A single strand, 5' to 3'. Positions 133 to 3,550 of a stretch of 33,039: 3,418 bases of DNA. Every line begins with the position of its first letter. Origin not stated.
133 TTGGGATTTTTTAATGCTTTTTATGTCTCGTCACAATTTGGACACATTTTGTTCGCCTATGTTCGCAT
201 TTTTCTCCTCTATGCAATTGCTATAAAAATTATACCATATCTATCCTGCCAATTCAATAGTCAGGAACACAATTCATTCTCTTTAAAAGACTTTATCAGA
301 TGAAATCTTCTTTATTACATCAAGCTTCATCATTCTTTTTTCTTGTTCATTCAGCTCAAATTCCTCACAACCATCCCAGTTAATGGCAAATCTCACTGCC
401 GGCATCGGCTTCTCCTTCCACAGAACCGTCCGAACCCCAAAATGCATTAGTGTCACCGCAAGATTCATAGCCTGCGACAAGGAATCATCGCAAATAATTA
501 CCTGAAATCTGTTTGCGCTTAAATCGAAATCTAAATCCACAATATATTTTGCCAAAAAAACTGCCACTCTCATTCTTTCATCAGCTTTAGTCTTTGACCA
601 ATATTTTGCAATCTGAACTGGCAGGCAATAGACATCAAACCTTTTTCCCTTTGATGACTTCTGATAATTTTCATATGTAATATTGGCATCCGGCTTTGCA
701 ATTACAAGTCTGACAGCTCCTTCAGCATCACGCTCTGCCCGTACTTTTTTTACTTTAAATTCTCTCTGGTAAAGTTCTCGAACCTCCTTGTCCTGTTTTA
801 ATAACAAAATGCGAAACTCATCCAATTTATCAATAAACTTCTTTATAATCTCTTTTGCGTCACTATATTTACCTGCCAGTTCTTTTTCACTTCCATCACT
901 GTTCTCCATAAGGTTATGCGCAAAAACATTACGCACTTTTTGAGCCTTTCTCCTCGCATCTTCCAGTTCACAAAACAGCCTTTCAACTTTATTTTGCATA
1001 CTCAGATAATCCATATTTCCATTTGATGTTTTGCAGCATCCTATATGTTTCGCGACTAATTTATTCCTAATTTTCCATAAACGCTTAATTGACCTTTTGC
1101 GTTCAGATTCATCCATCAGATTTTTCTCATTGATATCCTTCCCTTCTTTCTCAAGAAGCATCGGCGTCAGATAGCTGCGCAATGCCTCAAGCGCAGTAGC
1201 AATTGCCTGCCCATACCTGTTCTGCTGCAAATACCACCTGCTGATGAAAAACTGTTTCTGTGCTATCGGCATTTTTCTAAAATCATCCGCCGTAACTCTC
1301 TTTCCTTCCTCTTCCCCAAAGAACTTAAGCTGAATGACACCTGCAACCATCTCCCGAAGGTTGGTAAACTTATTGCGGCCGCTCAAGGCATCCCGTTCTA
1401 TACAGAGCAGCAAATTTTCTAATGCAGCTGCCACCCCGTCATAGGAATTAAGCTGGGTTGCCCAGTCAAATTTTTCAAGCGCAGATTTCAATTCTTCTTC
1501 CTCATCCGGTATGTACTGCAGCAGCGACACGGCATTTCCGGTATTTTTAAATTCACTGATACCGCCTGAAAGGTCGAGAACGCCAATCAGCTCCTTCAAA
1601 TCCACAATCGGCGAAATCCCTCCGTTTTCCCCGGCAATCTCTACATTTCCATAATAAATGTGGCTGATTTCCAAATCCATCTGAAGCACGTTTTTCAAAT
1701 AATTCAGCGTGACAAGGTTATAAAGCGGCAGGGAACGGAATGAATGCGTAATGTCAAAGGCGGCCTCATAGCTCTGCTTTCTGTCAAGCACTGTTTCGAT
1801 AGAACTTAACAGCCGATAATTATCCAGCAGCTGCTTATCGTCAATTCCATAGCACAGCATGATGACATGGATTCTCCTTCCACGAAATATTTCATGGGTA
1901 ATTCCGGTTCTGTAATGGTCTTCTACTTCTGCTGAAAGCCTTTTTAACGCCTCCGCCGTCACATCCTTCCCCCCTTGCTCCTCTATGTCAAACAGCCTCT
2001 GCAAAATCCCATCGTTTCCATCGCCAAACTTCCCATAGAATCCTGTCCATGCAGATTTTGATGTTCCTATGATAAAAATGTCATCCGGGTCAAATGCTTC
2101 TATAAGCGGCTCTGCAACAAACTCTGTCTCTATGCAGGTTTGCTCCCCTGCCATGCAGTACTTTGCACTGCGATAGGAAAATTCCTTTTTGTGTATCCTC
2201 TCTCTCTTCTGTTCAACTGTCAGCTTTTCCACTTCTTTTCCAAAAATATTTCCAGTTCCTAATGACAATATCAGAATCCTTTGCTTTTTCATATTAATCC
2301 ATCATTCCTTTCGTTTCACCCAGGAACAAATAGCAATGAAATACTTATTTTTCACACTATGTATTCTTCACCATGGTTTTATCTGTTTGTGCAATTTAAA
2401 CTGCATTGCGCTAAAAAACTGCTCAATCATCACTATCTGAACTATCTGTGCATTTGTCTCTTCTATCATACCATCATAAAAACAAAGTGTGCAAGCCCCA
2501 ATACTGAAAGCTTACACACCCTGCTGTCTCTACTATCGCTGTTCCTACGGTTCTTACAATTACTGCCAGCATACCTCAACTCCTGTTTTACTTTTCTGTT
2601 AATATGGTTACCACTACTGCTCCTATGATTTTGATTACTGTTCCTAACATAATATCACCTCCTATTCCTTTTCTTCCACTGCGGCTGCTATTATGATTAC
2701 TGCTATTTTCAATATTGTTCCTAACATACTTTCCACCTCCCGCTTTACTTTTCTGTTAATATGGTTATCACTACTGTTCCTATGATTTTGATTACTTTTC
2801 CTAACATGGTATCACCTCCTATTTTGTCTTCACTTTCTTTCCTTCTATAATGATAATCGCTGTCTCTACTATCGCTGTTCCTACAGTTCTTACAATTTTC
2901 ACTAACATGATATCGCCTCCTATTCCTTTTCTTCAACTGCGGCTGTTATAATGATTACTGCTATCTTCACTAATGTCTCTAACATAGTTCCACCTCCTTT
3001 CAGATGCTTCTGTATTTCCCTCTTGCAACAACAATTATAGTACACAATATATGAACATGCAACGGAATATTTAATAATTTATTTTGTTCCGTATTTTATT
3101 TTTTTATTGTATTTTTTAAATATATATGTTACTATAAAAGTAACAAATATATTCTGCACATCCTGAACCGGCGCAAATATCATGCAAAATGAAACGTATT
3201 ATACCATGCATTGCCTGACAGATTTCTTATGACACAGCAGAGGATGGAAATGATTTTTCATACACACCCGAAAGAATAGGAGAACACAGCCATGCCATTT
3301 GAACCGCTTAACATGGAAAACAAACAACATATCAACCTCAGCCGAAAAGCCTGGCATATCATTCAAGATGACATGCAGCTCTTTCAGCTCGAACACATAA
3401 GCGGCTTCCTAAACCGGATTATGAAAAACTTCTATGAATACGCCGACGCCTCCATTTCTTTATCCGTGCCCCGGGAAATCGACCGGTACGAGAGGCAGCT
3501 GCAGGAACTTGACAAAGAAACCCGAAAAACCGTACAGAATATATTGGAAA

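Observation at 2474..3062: Operon of six tandem 20-32-codon amphipathic micropeptide genes embedded in the type III CRISPR-Cas locus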

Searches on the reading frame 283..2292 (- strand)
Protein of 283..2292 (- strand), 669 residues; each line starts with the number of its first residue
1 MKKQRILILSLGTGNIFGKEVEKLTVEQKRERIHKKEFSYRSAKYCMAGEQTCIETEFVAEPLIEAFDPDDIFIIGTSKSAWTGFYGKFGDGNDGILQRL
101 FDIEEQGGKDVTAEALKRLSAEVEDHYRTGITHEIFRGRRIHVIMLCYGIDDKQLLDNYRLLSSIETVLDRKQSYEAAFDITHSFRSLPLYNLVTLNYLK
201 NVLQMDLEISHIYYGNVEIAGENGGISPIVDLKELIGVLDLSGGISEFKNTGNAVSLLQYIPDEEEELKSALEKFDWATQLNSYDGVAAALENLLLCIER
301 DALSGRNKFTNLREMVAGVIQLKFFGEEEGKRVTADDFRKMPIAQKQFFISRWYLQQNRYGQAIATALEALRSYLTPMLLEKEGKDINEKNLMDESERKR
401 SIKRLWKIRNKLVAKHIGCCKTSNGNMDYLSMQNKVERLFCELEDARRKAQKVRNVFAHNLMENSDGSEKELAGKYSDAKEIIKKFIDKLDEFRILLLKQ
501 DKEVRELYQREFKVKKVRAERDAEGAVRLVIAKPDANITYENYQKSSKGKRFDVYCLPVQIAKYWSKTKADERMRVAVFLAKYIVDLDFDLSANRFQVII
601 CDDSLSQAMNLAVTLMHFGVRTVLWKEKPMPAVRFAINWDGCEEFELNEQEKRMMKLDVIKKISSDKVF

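Call 5: search_protein_families(library=pfam, proteins=[window:283-2292:-], max_evalue=0.01)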
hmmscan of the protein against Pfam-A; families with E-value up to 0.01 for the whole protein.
window:283-2292:- (669 aa): 0 families

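Call 8: search_protein_families(library=ncbifam, proteins=[window:283-2292:-], max_evalue=10)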
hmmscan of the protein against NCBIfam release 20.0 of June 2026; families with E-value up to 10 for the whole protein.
window:283-2292:- (669 aa): 4 families
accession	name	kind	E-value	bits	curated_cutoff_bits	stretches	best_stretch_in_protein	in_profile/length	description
TIGR02221.1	cas_TM1812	equivalog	1.2e-29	103.9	76.25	1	36-257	13-213/218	TIGR02221 family CRISPR-associated protein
TIGR02549.2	CRISPR_DxTHG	domain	4.9e-07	29.6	21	1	179-202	3-26/26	CRISPR-associated DxTHG motif protein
NF001979.1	PRK00768.1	equivalog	0.051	13.1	250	1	72-112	153-194/266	NAD(+) synthase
NF047664.1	LIMLP_16025_fam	subfamily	0.074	13.1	140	1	75-117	13-55/80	LIMLP_16025 family protein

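Call 16: find_encoding_contigs(protein=window:283-2292:-, flank=6000, max_places=10)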
Protein window:283-2292:- (669 aa): 2 contigs read that carry it; 1 place shown.
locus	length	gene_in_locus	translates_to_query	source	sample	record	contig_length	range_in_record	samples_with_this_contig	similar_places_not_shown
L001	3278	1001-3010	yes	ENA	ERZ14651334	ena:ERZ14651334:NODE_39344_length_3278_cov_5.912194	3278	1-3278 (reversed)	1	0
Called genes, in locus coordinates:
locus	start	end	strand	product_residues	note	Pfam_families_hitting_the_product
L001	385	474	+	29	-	-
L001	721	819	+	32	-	-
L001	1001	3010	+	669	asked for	PF27248:MJ1674_2nd (weak)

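Call 25: find_homologous_proteins(query=window:283-2292:-, max_evalue=1e-10)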
Query window:283-2292:- (669 aa): 107 proteins with E <= 1e-10 among 8000 candidates.
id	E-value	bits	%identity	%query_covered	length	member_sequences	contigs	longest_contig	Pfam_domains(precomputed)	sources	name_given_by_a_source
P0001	1.0e-186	641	49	99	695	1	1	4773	PF27248.1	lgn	-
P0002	1.0e-185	637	48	97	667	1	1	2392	-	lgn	-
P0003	1.3e-176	607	45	99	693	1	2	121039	PF27248.1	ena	-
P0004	1.8e-160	554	46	92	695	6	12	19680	PF27248.1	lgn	-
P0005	8.6e-155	535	45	93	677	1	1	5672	-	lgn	-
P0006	7.0e-152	526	43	94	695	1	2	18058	PF27248.1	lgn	-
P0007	3.4e-147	510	42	98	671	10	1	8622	PF27248.1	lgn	-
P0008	8.0e-147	509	51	76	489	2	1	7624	PF27248.1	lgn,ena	-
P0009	3.7e-141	490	42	98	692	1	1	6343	PF27248.1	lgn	-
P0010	2.0e-131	458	40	99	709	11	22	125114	PF27248.1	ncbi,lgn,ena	-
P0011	2.7e-131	458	41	97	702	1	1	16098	PF27248.1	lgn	-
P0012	8.9e-131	456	47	75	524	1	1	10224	PF27248.1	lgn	-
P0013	1.3e-129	452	40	96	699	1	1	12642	-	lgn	-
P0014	3.9e-129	450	40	97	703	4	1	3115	PF27248.1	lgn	-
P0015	2.0e-128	448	39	98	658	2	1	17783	PF27248.1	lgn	-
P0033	2.6e-100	355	35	87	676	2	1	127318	PF27248.1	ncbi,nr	ncbi:MAG: TIGR02221 family CRISPR-associated protein [Lachnospiraceae bacterium]|nr:TIGR02221 family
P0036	1.8e-97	346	36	89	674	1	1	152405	PF27248.1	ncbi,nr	ncbi:MAG: TIGR02221 family CRISPR-associated protein [Lachnospiraceae bacterium]|nr:TIGR02221 family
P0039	7.1e-94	334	35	96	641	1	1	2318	PF27248.1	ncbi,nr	ncbi:MAG: TIGR02221 family CRISPR-associated protein, partial [Lachnospiraceae bacterium]|nr:TIGR022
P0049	6.9e-87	311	34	83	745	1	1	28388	PF27248.1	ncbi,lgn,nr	ncbi:MAG: TIGR02221 family CRISPR-associated protein [Clostridiaceae bacterium]|nr:TIGR02221 family 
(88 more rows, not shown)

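Call 26: find_encoding_contigs(protein=P0001, flank=6000, max_places=3)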
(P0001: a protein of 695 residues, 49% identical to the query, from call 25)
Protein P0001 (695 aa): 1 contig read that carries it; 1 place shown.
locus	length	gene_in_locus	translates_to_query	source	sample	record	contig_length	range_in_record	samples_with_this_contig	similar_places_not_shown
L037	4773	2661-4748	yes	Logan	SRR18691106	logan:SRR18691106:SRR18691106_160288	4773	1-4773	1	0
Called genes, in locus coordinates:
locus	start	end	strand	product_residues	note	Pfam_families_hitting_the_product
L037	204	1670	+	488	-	-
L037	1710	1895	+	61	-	-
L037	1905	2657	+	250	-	-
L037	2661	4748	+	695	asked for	PF27248:MJ1674_2nd (weak)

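Call 27: find_encoding_contigs(protein=P0003, flank=6000, max_places=3)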
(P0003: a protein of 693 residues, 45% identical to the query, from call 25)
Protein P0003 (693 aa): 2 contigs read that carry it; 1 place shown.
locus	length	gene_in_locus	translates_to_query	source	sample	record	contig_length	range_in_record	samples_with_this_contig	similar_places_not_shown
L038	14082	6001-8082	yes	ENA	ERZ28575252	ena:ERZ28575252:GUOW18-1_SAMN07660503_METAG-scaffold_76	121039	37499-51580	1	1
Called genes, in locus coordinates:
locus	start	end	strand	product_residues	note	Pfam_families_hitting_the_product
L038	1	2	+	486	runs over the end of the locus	PF22335:Cas10-Cmr2_palm2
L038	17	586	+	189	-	PF03787:RAMPs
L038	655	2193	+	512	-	PF03787:RAMPs (faint)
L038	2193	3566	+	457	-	PF03787:RAMPs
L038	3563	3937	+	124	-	PF27799:CRISPR-assoc_Csx19 (faint)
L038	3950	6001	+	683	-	PF03787:RAMPs (faint)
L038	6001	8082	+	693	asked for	PF27248:MJ1674_2nd (weak)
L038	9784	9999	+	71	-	-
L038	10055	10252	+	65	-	-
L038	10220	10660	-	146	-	PF01381:HTH_3, PF12844:HTH_19 (weak), PF13443:HTH_26 (weak)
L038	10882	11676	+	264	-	PF01656:CbiA, PF13614:AAA_31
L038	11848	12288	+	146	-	PF00436:SSB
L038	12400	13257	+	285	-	-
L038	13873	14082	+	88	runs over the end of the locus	-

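Call 28: find_encoding_contigs(protein=P0004, flank=6000, max_places=4)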
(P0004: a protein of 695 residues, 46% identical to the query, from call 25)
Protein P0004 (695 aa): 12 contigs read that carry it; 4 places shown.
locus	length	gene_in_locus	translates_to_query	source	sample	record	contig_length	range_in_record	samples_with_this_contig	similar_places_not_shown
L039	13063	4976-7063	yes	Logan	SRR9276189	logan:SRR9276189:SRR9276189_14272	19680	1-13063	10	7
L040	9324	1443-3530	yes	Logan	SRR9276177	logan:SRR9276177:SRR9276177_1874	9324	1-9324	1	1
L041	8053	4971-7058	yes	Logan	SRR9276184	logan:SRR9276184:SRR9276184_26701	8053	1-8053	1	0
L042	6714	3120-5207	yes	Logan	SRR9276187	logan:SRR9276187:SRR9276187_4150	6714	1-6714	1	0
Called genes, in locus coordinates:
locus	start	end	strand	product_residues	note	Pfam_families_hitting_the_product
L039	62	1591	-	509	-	PF00474:SSF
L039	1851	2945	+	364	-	-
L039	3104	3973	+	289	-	PF03690:MYG1_exonuc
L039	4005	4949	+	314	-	PF27225:AF_1859_N, PF10040:CRISPR_Cas6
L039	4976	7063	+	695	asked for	PF27248:MJ1674_2nd (weak)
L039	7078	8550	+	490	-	PF22335:Cas10-Cmr2_palm2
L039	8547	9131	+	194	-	PF03787:RAMPs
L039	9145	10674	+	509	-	-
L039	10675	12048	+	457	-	PF03787:RAMPs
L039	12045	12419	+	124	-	PF27799:CRISPR-assoc_Csx19 (weak)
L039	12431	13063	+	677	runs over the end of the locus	PF03787:RAMPs (faint)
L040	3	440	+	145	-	?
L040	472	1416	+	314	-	PF27225:AF_1859_N, PF10040:CRISPR_Cas6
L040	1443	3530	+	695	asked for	PF27248:MJ1674_2nd (weak)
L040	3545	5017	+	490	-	PF22335:Cas10-Cmr2_palm2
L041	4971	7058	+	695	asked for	PF27248:MJ1674_2nd (weak)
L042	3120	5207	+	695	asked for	PF27248:MJ1674_2nd (weak)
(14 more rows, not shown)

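Call 48: search_protein_families(library=padloc, proteins=[window:283-2292:-], max_evalue=1)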
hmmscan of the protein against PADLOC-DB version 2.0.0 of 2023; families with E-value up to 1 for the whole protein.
window:283-2292:- (669 aa): 22 families
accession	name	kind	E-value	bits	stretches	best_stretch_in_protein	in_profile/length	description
PDLC01826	CARF2--CARF_HEPN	-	6.7e-54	181.6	1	4-484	2-388/393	-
PDLC01032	Csx1/Csm6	-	5.8e-53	178.6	1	6-513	4-397/412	CARF+HEPN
PDLC01843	CARF2--CARF_HEPN_CSX20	-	5.4e-38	129.1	1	4-515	2-381/498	-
PDLC01345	Csx1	-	3.1e-37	126.8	1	11-375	6-262/267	CAS-III; associated_signaling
PDLC01621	Csx1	-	1.7e-36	124.5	1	39-459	9-337/340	CAS-III; associated_signaling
PDLC01824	CARF2--CARF_HEPN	-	2.7e-36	123.8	1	39-487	12-373/376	-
PDLC01825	CARF2--CARF_HEPN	-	1e-30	105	1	36-414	15-350/382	-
PDLC01281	Csx1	-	4.9e-28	96.4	1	8-257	3-186/191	CAS-III; associated_signaling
PDLC01845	CARF2--CARF_HEPN_Unk_f1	-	1.3e-25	88.2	1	27-282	12-262/629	-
PDLC01839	CARF2--CARF_HEPN_CARF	-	1.3e-16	58.5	1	149-468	77-376/518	-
PDLC01834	CARF2--CARF_HEPN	-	3.7e-16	56.9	1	39-428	20-378/404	-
PDLC01842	CARF2--CARF_HEPN_CSX16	-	1.2e-14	52.2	1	146-453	75-381/478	-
PDLC01827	CARF2--CARF_HEPN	-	2.1e-14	51.6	1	31-264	12-226/393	-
PDLC01844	CARF2--CARF_HEPN_CSX3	-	4.5e-14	50.2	1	174-258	95-174/464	-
PDLC01284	Csx1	-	2.7e-12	45.2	1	118-389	55-271/289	CAS-III; associated_signaling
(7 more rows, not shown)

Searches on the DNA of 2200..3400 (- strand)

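Call 11: search_dna_similar(query=window:2440-3100:-, collection=plasmids, mode=distant, max_evalue=0.01)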
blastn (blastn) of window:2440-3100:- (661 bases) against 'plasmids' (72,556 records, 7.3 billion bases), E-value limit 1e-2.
No match.

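Call 12: search_dna_similar(query=window:2440-3100:-, collection=phages, mode=distant, max_evalue=0.01)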
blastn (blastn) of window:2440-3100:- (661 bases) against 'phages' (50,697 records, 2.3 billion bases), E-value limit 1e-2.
No match.

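Call 54: search_rna_families(source=window, start=2200, end=3400, threshold=evalue, max_evalue=1)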
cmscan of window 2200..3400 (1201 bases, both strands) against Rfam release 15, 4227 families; matches with E-value up to 1: 0.
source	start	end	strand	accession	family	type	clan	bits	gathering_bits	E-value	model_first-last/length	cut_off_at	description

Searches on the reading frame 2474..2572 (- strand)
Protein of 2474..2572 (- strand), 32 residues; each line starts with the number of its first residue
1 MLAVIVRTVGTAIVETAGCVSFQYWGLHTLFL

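Call 8: search_protein_families(library=ncbifam, proteins=[window:2477-2572:-], max_evalue=10)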
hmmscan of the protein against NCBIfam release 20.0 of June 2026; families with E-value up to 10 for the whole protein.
seq(32 aa): 0 families

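Call 9: search_protein_families(library=pfam, proteins=[window:2477-2572:-], max_evalue=10)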
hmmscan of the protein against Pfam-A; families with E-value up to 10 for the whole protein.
seq(32 aa): 0 families

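Call 17: find_encoding_contigs(protein=window:2474-2572:-, flank=10000, max_places=10)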
Protein window:2474-2572:- (32 aa): 3 contigs read that carry it; 2 places shown.
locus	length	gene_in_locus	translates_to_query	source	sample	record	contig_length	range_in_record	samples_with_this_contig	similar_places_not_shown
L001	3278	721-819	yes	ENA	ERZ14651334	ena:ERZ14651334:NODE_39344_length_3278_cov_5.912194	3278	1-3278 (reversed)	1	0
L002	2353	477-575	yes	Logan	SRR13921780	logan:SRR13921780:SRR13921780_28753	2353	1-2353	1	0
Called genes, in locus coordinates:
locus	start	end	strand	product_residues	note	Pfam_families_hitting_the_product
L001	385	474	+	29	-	-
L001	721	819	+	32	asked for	-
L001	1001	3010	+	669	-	PF27248:MJ1674_2nd (weak)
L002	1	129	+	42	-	?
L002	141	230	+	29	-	-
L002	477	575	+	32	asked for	-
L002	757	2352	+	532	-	?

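Call 80: search_protein_representatives(alignment_id=A4)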
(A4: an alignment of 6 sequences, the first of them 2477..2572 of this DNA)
Query: 6 sequences, 21 profile positions. Proteins with E-value up to 0.001 (for the whole library): 1; up to 1e-10: 0; up to 1e-30: 0. The best 1 are listed.
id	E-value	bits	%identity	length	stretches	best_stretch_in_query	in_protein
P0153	2.5e-05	39.9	-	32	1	1-21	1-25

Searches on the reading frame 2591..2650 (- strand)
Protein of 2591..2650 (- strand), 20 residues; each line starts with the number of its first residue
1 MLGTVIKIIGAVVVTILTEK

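Call 8: search_protein_families(library=ncbifam, proteins=[window:2591-2650:-], max_evalue=10)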
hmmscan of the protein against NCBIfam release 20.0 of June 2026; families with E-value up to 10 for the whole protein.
seq(20 aa): 0 families

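Call 9: search_protein_families(library=pfam, proteins=[window:2591-2650:-], max_evalue=10)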
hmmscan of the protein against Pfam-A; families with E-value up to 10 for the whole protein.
seq(20 aa): 0 families

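Call 48: search_protein_families(library=padloc, proteins=[window:2591-2650:-], max_evalue=1)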
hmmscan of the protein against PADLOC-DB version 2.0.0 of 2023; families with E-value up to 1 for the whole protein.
seq(20 aa): 0 families

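Call 68: search_protein_families(library=phrogs, proteins=[window:2591-2650:-], max_evalue=1)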
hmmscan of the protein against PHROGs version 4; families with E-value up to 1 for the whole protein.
seq(20 aa): 0 families

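Call 70: search_solved_structures(query=window:2591-2650:-, max_evalue=10)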
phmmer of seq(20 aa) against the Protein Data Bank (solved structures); distinct sequences matched with E-value up to 10: 0.

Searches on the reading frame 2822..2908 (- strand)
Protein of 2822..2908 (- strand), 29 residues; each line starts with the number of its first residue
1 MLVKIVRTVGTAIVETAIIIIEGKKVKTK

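Call 8: search_protein_families(library=ncbifam, proteins=[window:2822-2908:-], max_evalue=10)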
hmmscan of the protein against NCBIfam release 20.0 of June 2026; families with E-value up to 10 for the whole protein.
seq(29 aa): 0 families

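Call 9: search_protein_families(library=pfam, proteins=[window:2822-2908:-], max_evalue=10)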
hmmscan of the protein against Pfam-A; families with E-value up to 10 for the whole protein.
seq(29 aa): 0 families

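Call 48: search_protein_families(library=padloc, proteins=[window:2822-2908:-], max_evalue=1)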
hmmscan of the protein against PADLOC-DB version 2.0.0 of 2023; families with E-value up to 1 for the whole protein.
seq(29 aa): 0 families

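Call 68: search_protein_families(library=phrogs, proteins=[window:2822-2908:-], max_evalue=1)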
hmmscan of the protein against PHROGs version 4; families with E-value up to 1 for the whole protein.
seq(29 aa): 0 families

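Call 69: search_solved_structures(query=window:2822-2908:-, max_evalue=10)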
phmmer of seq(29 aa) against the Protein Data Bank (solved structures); distinct sequences matched with E-value up to 10: 0.
